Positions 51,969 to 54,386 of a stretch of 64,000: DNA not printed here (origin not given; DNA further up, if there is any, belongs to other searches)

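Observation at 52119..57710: Three-gene TerB-N/TerB/TerB-C + P-loop ATPase + Lhr-like helicase operon (Shango-type candidate anti-phage system)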

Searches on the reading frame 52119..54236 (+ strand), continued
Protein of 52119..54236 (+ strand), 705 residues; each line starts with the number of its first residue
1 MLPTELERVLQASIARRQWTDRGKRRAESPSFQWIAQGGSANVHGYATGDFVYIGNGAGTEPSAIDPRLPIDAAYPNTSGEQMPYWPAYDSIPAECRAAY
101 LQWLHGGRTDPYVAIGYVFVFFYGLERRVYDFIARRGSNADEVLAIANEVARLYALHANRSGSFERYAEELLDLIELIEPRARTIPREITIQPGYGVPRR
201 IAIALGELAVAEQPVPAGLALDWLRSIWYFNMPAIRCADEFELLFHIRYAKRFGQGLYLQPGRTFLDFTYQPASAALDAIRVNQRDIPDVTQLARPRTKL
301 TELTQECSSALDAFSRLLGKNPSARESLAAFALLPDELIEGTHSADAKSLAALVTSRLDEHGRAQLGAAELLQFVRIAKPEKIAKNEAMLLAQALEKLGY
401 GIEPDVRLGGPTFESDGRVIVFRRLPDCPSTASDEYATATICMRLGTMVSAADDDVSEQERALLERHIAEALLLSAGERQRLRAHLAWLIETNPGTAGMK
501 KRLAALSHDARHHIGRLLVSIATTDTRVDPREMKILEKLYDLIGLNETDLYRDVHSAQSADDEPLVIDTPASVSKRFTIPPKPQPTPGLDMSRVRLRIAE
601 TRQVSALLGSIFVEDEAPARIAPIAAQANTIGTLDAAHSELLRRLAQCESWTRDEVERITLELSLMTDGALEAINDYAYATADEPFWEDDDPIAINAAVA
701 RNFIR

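Call 58: fold_search(model_id=the predicted structure, library=pdb)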
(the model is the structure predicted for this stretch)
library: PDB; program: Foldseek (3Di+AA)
matches with E <= 10: 114; with E <= 0.001: 0
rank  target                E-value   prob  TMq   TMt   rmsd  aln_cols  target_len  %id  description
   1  2h5n_A                2.7e-02  1.00  0.15  0.64   7.9       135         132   17  Crystal Structure of Protein of Unknown Function PG1108 from Porphyromonas gingivalis W83 (released 2006-07-25)
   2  2h5n_C                5.4e-02  1.00  0.14  0.64   5.7       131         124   19  Crystal Structure of Protein of Unknown Function PG1108 from Porphyromonas gingivalis W83 (released 2006-07-25)
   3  2h5n_B                6.8e-02  1.00  0.15  0.69   5.1       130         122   15  Crystal Structure of Protein of Unknown Function PG1108 from Porphyromonas gingivalis W83 (released 2006-07-25)
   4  2ou3_A                9.0e-02  1.00  0.14  0.52   4.3       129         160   12  Crystal structure of a tellurite resistance protein of cog3793 (npun_f6341) from nostoc punctiforme pcc 73102 at 1.85  (released 2007-03-06)
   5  2h5n_D                1.0e-01  1.00  0.15  0.70   4.5       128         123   14  Crystal Structure of Protein of Unknown Function PG1108 from Porphyromonas gingivalis W83 (released 2006-07-25)
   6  2pbi_A                3.9e-01  0.08  0.07  0.10  23.0       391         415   12  The multifunctional nature of Gbeta5/RGS9 revealed from its crystal structure (released 2008-01-29)
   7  9bir_A                7.8e-01  0.03  0.07  0.09  33.6       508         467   11  Cryo-EM structure of the mammalian peptide transporter PepT2 bound to cefadroxil (released 2024-07-24)
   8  7r5k_M0               8.6e-01  0.06  0.12  0.12  20.5       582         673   13  Human nuclear pore complex (constricted) (released 2022-06-22)
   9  9i05_Xj               1.2e+00  0.04  0.09  0.10  29.7       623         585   13  Cryo-EM structure of the large subunit of the mitochondrial ribosome from Toxoplasma gondii (released 2025-06-11)
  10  8jgt                  1.5e+00  0.03  0.08  0.10  29.0       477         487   14  Crystal structure of Deinococcus radiodurans exopolyphosphatase E114A mutant (released 2024-05-15)
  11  1ge9_MODEL_1_A        1.6e+00  0.06  0.06  0.17  18.1       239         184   12  SOLUTION STRUCTURE OF THE RIBOSOME RECYCLING FACTOR (released 2001-05-16)
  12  8csp_V                2.0e+00  0.05  0.10  0.15  20.8       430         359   10  Human mitochondrial small subunit assembly intermediate (State A) (released 2022-12-14)
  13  9g33_UL               2.0e+00  0.08  0.09  0.08  22.8       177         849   12  Stalled 90S - Utp23-Krr1-deltaC3 (released 2025-06-18)
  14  7shf_C                2.1e+00  0.06  0.09  0.14  21.5       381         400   14  Cryo-EM structure of GPR158 coupled to the RGS7-Gbeta5 complex (released 2021-12-01)
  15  9hqv_Yb               2.1e+00  0.03  0.09  0.10  28.1       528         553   11  Cryo-EM structure of the small subunit of the mitochondrial ribosome from Toxoplasma gondii (released 2025-06-11)
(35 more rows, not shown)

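Call 61: search_protein_families(library=pfam, proteins=[P0009, L011:10001-12109:+], max_evalue=0.001)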
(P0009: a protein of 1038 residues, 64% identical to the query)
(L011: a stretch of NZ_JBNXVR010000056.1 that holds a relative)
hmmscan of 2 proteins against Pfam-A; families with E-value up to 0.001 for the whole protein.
P0009 (1038 aa): 3 families
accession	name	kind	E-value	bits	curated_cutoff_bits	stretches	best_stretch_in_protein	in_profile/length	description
PF13208.11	TerB_N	-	1.5e-41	142.8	25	1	361-554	3-196/207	TerB N-terminal domain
PF15615.11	TerB_C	-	1.2e-22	81.2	26.3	1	915-1036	12-147/148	TerB-C domain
PF05099.18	TerB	-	6.4e-12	46.2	24.4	1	771-879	4-113/118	Tellurite resistance protein TerB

L011:10001-12109:+ (703 aa): 3 families
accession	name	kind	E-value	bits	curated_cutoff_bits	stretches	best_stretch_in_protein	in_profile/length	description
PF13208.11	TerB_N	-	7.7e-60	202.6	25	1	4-213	1-207/207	TerB N-terminal domain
PF15615.11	TerB_C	-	2e-25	90.2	26.3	1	575-702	8-147/148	TerB-C domain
PF05099.18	TerB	-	1.8e-13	51.2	24.4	1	425-531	6-113/118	Tellurite resistance protein TerB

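Call 72: search_protein_families(library=pfam, alignment_id=A4, max_evalue=0.00001)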
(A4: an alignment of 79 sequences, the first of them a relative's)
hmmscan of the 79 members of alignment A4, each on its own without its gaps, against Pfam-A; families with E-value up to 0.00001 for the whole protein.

A. member 1, L040:6486-9617:+ (1043 aa): 3 families
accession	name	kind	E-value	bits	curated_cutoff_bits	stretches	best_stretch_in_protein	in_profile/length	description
PF13514.12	AAA_27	-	1.5e-26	93.7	22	1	1-203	1-204/206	AAA domain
PF13476.12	AAA_23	-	2.5e-11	45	27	1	5-87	1-78/201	AAA domain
PF02463.25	SMC_N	-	1.5e-07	31.5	40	0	750-1023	112-198/220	RecF/RecN/SMC N terminal domain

B. families by the number of members that match (of 79 scanned): 79 families (the first 25 are shown)
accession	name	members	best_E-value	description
PF13087.12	AAA_12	6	1e-31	AAA domain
PF13086.12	AAA_11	6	4.1e-13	AAA domain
PF13604.12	AAA_30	6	2.8e-11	AAA domain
PF13482.12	RNase_H_2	5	3.5e-24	RNase_H superfamily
PF13245.12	AAA_19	5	6.8e-21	AAA domain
PF02463.25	SMC_N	4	1.4e-14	RecF/RecN/SMC N terminal domain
PF01443.25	Viral_helicase1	4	1.3e-10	Viral superfamily 1 RNA helicase core domain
PF00580.27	UvrD-helicase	3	4.1e-56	UvrD/REP helicase N-terminal domain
PF13361.12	UvrD_C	3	2.6e-26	UvrD-like helicase C-terminal domain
PF12705.13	PDDEXK_1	3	3.4e-16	PD-(D/E)XK nuclease superfamily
PF13538.12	UvrD_C_2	3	5.2e-11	UvrD-like helicase C-terminal domain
PF13166.12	AAA_13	2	6.4e-134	AAA domain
PF02646.22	RmuC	2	5.9e-103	RmuC family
PF00069.31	Pkinase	2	5.4e-45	Protein kinase domain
PF16162.10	KwaB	2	1.7e-33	Kiwa protein KwaB-like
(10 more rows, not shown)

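Call 76: search_protein_families(library=pfam, proteins=[L001:7365-9179:+, L002:15800-18439:+, L005:15758-17257:+, L004:15668-17068:-, L056:15077-18553:+, L074:15610-18903:+, L065:15869-21937:+, L080:7522-9873:+, L026:6674-9436:+, L055:7326-9569:+], max_evalue=0.00001)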
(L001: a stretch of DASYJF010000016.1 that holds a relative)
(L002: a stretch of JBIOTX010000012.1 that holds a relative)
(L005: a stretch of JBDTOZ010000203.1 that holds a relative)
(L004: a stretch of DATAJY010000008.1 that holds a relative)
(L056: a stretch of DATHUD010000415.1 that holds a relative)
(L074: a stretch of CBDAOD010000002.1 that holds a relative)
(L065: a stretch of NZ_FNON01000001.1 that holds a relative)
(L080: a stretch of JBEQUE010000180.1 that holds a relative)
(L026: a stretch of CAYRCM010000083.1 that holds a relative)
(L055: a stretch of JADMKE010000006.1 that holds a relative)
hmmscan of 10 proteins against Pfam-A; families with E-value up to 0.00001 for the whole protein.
L001:7365-9179:+ (604 aa): 2 families
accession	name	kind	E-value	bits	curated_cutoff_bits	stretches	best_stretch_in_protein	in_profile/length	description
PF02265.22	S1-P1_nuclease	-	3.7e-36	125.7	29.5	1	23-317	1-257/258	S1/P1 Nuclease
PF04185.19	Phosphoesterase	-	3.5e-32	112.4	23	1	356-588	106-356/356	Phosphoesterase family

L002:15800-18439:+ (879 aa): 2 families
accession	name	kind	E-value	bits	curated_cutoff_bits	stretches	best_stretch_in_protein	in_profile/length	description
PF00069.31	Pkinase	-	5.4e-45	154.3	31.7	1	24-284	1-253/263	Protein kinase domain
PF07714.23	PK_Tyr_Ser-Thr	-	9.5e-27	94.3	23.1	1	26-282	3-248/258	Protein tyrosine and serine/threonine kinase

L005:15758-17257:+ (499 aa): 0 families

L004:15668-17068:- (466 aa): 1 family
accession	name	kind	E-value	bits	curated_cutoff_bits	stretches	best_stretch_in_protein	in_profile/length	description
PF07690.21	MFS_1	-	5.8e-53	180.5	33.4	2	96-421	4-345/347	Major Facilitator Superfamily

L056:15077-18553:+ (1158 aa): 1 family
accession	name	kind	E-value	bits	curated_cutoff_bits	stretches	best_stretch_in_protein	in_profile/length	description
PF15902.12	Sortilin-Vps10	-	6.5e-10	38.8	33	0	242-329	22-112/446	Sortilin, neurotensin receptor 3,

L074:15610-18903:+ (1097 aa): 2 families
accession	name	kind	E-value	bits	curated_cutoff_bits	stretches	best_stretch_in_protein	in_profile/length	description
PF04257.20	Exonuc_V_gamma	-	3e-49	168.4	25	1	7-314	5-312/314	Exodeoxyribonuclease V, gamma subunit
PF17946.7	RecC_C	-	8.7e-27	94.7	22.6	1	794-1020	3-201/202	RecC C-terminal domain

L065:15869-21937:+ (2022 aa): 4 families
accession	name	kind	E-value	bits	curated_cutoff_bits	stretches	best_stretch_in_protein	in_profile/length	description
PF00270.35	DEAD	-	5.3e-34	117.8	26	1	1253-1427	2-164/167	DEAD/DEAH box helicase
PF13307.12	Helicase_C_2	-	8e-20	72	25.3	1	965-1123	10-159/170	Helicase C-terminal domain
PF00271.37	Helicase_C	-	4.1e-14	53.2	23.5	1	1494-1601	13-108/110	Helicase conserved C-terminal domain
PF04851.21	ResIII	-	7.1e-06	26.5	22.5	0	376-447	4-76/164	Type III restriction enzyme, res subunit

L080:7522-9873:+ (783 aa): 1 family
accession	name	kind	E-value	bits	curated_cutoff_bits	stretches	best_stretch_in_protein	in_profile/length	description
PF01042.26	Ribonuc_L-PSP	-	2.3e-30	105.5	27.3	1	665-778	6-120/121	Endoribonuclease L-PSP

L026:6674-9436:+ (920 aa): 0 families

L055:7326-9569:+ (747 aa): 4 families
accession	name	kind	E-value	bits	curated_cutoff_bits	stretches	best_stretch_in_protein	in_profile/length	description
PF00069.31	Pkinase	-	9.8e-34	117.4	31.7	1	65-345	6-251/263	Protein kinase domain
PF07714.23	PK_Tyr_Ser-Thr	-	6.1e-20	72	23.1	1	65-344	6-247/258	Protein tyrosine and serine/threonine kinase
PF02743.24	dCache_1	-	7.5e-13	49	45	1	579-736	90-239/240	Cache domain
PF22673.2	MCP-like_PDC_1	-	7e-07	30.1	27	1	580-641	50-111/113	Methyl-accepting chemotaxis protein-like, first PDC sensor domain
